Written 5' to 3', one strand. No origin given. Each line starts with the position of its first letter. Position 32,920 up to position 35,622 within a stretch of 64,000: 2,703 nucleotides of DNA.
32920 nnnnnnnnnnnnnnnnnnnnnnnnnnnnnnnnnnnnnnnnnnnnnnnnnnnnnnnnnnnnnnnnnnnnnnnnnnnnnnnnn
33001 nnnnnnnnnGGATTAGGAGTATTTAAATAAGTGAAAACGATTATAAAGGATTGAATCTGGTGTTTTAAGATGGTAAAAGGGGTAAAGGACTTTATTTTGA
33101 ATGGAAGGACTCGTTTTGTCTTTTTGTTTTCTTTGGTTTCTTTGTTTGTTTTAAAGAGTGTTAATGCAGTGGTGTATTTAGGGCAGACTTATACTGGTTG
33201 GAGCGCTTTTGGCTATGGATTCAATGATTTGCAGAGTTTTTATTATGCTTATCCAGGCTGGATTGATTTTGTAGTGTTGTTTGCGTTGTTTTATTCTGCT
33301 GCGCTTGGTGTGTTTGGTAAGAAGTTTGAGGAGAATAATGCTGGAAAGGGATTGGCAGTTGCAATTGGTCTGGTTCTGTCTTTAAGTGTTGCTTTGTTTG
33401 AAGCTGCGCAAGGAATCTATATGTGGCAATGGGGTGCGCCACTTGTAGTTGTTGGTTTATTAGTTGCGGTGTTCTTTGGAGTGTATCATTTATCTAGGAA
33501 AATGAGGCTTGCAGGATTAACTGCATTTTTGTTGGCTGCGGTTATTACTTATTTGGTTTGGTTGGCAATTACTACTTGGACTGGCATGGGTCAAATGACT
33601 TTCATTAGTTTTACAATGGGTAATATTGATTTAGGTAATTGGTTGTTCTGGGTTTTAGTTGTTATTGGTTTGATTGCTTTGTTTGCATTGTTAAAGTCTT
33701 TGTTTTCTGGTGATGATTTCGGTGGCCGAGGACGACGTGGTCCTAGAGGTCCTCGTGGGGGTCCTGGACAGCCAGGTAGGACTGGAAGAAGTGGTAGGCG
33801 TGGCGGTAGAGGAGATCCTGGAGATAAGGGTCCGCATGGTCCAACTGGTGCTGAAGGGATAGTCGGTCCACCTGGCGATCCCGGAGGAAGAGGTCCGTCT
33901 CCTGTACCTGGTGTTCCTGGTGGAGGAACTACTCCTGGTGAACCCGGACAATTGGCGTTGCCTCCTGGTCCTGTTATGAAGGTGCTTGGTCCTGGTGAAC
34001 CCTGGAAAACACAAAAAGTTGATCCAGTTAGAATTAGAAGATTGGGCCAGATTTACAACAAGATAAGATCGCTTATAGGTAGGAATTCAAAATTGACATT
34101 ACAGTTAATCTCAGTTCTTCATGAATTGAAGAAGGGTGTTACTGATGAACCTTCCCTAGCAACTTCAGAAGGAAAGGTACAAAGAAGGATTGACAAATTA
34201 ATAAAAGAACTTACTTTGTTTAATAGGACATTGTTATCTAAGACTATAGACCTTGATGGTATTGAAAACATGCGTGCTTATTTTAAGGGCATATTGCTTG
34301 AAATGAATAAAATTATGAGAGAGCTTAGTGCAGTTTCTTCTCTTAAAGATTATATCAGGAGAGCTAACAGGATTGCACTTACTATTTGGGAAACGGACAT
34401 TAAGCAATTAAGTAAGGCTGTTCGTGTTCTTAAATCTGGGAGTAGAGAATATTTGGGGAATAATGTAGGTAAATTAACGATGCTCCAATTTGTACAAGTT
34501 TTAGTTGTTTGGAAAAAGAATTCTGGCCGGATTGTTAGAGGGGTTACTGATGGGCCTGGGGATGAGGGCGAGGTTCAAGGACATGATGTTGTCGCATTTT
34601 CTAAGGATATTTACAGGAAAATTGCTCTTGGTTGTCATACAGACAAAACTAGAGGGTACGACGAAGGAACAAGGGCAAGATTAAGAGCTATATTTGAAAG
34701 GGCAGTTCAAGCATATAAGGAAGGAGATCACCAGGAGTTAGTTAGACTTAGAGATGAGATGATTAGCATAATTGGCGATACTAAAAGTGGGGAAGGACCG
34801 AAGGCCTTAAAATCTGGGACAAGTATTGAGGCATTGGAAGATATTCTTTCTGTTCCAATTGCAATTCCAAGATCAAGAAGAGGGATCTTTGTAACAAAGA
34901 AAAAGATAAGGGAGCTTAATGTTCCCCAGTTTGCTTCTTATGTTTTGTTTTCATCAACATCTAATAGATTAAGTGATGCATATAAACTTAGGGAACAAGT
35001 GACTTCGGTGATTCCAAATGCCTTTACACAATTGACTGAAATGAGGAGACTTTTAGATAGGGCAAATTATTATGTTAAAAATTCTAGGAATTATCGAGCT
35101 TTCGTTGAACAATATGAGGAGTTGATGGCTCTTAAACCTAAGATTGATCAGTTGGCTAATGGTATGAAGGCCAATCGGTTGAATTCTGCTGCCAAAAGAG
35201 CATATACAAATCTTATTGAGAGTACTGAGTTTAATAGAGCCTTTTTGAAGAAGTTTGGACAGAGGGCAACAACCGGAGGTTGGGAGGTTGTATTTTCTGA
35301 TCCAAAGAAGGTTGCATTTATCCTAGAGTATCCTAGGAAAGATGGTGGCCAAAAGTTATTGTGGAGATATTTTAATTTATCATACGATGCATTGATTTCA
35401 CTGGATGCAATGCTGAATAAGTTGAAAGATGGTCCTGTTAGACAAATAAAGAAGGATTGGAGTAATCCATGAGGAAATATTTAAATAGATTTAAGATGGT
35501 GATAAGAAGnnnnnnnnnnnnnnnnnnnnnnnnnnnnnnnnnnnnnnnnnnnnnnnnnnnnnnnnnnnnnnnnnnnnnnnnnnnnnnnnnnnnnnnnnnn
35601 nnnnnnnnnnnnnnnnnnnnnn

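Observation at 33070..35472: Membrane-anchored protein with 20 uninterrupted collagen-like G-X-Y triplets inside a type IV pilus-like locus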

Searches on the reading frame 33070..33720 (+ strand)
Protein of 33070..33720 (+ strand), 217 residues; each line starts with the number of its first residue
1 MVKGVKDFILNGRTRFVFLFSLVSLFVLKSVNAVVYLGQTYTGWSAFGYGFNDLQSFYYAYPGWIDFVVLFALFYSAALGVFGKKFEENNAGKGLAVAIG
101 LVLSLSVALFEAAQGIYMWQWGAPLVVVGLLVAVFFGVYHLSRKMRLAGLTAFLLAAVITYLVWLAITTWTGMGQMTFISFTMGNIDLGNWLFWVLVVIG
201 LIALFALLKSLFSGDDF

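Call 35: find_homologous_proteins(query=window:33070-33720:+, max_evalue=0.01)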
Query window:33070-33720:+ (217 aa): 1 proteins with E <= 0.01 among 3046 candidates.
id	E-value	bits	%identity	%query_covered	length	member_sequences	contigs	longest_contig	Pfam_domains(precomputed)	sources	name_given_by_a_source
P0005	1.7e-36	144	44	81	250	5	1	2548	-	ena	-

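Call 39: find_encoding_contigs(protein=P0005, flank=10000, max_places=3)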
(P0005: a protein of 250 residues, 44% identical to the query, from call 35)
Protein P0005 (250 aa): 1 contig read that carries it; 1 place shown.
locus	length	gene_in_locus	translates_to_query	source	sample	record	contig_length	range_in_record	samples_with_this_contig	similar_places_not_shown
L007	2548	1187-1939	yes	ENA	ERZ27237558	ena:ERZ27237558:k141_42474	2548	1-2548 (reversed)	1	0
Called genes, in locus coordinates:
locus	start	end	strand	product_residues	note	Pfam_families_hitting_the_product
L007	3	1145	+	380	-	?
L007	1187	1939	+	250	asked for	-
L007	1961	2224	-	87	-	-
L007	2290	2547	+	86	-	?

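Call 64: find_related_loci(query=A4, collection=metagenome_contigs, flank=10000)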
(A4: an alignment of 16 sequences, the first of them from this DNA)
Query A4 (216 aa) in metagenome_contigs; peptide patterns used: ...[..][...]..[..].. (x = any residue, [..] = any of these).
93 stretches matched a pattern; 16 encode a relative of the query (tblastn E <= 1e-3); 16 distinct loci.
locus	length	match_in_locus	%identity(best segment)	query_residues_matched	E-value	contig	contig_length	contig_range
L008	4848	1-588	77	19-214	4e-98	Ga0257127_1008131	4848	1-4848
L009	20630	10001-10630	54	1-210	2e-57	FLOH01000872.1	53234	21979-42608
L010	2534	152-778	55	1-212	4e-56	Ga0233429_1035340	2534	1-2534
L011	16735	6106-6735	55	1-213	5e-51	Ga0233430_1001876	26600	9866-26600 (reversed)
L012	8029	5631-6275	44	1-212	2e-46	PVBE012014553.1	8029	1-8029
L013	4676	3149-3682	45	24-201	7e-45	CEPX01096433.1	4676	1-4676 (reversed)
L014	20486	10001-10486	48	16-174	5e-41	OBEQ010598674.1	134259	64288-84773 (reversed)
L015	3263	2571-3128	46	24-209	4e-39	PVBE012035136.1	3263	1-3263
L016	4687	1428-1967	46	1-174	2e-38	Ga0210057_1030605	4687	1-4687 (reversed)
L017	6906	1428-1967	46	1-174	2e-38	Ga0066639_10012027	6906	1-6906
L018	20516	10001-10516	44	24-199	1e-37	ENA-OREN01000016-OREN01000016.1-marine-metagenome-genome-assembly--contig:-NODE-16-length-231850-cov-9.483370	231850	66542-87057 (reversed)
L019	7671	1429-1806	48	19-145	5e-31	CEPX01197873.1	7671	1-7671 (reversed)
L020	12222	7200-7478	37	27-123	8e-14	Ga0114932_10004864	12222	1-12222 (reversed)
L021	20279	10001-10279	37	27-123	9e-14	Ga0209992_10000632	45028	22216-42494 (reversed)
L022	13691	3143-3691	29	19-206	3e-11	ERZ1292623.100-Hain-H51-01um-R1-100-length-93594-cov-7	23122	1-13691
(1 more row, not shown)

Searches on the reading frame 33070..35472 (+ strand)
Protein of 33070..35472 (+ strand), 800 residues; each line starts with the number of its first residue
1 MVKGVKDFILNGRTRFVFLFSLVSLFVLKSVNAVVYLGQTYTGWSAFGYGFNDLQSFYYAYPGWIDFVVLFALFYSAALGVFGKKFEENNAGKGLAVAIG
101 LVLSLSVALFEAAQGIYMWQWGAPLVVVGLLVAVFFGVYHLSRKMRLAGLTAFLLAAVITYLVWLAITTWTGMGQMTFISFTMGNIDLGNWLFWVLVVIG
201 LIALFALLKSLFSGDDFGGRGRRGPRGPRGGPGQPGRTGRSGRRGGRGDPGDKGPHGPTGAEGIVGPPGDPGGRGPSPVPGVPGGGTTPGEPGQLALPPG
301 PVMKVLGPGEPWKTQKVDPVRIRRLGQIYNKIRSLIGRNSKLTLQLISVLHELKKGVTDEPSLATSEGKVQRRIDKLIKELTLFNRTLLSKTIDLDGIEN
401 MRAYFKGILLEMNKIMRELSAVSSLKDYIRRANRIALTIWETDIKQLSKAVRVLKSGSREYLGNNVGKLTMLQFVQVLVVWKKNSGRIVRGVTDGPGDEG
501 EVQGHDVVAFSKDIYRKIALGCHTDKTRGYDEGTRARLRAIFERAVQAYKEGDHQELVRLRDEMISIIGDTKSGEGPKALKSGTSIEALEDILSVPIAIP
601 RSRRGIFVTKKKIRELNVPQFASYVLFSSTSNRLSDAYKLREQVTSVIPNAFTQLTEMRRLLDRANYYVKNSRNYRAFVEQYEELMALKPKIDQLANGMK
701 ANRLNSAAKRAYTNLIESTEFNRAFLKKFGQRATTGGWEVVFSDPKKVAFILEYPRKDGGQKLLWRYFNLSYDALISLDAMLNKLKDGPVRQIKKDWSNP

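Call 4: search_protein_families(library=pfam, proteins=[window:33070-35472:+], max_evalue=0.1)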
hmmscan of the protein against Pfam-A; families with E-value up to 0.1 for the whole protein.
window:33070-35472:+ (800 aa): 1 family
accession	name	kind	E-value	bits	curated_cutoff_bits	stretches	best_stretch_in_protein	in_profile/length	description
PF01391.23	Collagen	-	3.9e-05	23.8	27.2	1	218-276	1-59/60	Collagen triple helix repeat (20 copies)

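Call 45: search_protein_families(library=ncbifam, proteins=[window:33070-35472:+], max_evalue=0.1)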
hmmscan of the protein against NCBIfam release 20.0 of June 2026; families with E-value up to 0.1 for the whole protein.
window:33070-35472:+ (800 aa): 2 families
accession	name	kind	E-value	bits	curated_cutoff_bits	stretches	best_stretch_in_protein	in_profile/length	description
NF038330.1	adhesin_SclA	exception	4.4e-06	26.6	400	1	217-294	116-193/405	LPXTG-anchored collagen-like adhesin Scl1/SclA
NF038329.2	gly_rich_SclB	equivalog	6.4e-06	25.3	325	1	218-293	114-189/442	LPXTG-anchored collagen-like adhesin Scl2/SclB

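Call 49: search_protein_representatives(protein=window:33070-35469:+)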
Query: 800 residues. Proteins with E-value up to 0.001 (for the whole library): 881; up to 1e-10: 35; up to 1e-30: 13. The best 150 are listed.
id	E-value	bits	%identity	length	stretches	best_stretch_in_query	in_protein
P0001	0.0e+00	1810.2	100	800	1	1-800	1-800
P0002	1.8e-229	780.5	71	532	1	287-800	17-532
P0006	1.7e-140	486.2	59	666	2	1-219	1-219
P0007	2.1e-101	357.0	36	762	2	288-796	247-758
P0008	1.5e-90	321.0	39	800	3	1-226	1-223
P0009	6.4e-70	252.8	40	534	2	11-238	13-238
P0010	9.6e-69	249.0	38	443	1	379-781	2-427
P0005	1.9e-40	155.3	41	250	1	19-238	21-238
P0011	7.1e-38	146.9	31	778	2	1-209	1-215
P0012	9.7e-36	139.8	36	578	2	2-263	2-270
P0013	8.8e-35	136.6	42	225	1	575-799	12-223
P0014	3.8e-34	134.5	40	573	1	15-255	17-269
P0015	4.3e-33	131.1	53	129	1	670-797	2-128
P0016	3.7e-28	114.7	47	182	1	11-177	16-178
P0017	7.0e-27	110.5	34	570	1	1-266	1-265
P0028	2.8e-12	62.2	28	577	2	583-796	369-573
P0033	2.9e-11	58.8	35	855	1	591-797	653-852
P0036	5.2e-11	58.0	32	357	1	53-295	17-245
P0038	1.7e-10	56.3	34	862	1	54-278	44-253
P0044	1.4e-09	53.3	28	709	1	585-796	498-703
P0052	4.6e-09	51.6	35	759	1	22-260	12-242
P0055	9.3e-09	50.6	28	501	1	585-796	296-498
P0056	9.4e-09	50.6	25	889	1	13-283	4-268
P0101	6.5e-07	44.5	35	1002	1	47-239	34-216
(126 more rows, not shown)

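Call 71: search_protein_families(library=pfam, proteins=[P0036, P0038, P0052, P0056, P0101, P0028, P0033, P0044, P0055, P0011], max_evalue=0.01)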
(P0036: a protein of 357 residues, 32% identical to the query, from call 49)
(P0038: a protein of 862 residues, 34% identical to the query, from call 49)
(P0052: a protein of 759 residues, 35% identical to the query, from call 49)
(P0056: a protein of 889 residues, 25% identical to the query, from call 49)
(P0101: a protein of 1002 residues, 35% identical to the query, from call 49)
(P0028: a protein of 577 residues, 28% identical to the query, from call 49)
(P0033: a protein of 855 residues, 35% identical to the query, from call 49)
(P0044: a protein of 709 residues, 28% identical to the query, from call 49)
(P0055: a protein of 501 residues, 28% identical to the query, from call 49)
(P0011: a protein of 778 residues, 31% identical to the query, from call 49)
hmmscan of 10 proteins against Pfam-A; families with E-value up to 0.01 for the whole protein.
P0036 (357 aa): 1 family
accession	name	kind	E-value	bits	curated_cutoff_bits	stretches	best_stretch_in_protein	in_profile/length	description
PF13573.12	SprB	-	0.0044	17.1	28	0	333-352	14-31/37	SprB repeat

P0038 (862 aa): 0 families

P0052 (759 aa): 0 families

P0056 (889 aa): 2 families
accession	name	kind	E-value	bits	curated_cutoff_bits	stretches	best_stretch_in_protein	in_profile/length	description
PF00112.29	Peptidase_C1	-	5.3e-11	43.5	20.7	1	290-492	14-204/220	Papain family cysteine protease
PF03051.21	Peptidase_C1_2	-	0.0033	16.7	22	1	450-496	360-403/438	Peptidase C1-like family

P0101 (1002 aa): 0 families

P0028 (577 aa): 0 families

P0033 (855 aa): 1 family
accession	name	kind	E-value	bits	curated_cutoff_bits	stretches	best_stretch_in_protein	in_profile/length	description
PF07303.18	Occludin_ELL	-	0.0016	19.6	31.2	0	710-773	4-68/101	Occludin homology domain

P0044 (709 aa): 1 family
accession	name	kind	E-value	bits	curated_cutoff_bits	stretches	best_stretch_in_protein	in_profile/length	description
PF10342.15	Kre9_KNH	-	0.0031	18.7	24.6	0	389-474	2-92/94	Kre9/KNH-like N-terminal Ig-like domain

P0055 (501 aa): 0 families

P0011 (778 aa): 0 families

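Call 88: find_encoding_contigs(protein=P0055, flank=8000, max_places=3)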
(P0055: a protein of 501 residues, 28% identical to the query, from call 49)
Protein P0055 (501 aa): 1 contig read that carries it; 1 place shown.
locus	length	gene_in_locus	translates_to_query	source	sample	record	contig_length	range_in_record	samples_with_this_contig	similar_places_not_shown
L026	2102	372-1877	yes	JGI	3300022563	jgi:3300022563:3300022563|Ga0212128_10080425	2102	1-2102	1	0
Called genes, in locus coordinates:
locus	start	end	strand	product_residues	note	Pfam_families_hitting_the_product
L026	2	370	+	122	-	?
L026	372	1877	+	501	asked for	-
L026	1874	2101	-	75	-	?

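Call 91: find_encoding_contigs(protein=P0044, flank=8000, max_places=2)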
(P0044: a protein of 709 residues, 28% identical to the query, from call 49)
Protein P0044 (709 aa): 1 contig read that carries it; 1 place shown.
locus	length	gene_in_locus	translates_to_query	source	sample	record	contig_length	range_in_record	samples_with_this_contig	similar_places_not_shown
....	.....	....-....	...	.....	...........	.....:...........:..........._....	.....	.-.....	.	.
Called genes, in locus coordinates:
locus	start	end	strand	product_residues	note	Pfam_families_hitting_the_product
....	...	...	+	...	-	-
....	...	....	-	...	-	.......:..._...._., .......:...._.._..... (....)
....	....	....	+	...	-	-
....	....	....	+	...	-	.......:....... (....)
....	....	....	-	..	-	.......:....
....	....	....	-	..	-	-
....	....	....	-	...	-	-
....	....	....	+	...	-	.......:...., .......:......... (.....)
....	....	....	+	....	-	-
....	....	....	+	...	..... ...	-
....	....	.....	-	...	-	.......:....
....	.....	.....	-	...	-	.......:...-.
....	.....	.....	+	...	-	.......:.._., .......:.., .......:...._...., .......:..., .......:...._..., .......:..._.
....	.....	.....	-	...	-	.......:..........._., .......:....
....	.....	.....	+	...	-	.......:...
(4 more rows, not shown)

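Call 92: find_encoding_contigs(protein=P0033, flank=8000, max_places=2)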
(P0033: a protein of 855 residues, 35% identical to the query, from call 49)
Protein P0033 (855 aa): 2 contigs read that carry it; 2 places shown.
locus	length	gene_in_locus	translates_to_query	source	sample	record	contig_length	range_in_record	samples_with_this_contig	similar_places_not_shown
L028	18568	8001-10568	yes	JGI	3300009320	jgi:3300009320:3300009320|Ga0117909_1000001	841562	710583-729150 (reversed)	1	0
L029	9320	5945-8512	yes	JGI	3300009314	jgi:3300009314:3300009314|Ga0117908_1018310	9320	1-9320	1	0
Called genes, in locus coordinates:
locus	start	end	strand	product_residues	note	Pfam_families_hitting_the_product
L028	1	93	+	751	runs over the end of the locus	PF01326:PPDK_N, PF00391:PEP-utilizers, PF02896:PEP-utilizers_C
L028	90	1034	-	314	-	PF02219:MTHFR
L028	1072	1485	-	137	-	PF27325:MJ0538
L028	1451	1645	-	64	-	-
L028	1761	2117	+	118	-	PF01381:HTH_3 (weak)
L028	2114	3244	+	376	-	PF00155:Aminotran_1_2 (weak), PF00266:Aminotran_5, PF01041:DegT_DnrJ_EryC1, PF01212:Beta_elim_lyase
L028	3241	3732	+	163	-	PF22769:DCD, PF00692:dUTPase (weak)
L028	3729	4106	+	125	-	PF01592:NifU_N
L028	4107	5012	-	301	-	PF01171:ATP_bind_3, PF03054:tRNA_Me_trans (weak)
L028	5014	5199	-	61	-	PF02597:ThiS, PF21965:SAMP2 (weak)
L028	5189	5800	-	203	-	PF01171:ATP_bind_3 (faint), PF02568:ThiI, PF06508:QueC (weak)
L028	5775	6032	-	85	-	-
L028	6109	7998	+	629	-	-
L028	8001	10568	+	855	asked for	-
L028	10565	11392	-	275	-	PF00899:ThiF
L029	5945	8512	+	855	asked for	-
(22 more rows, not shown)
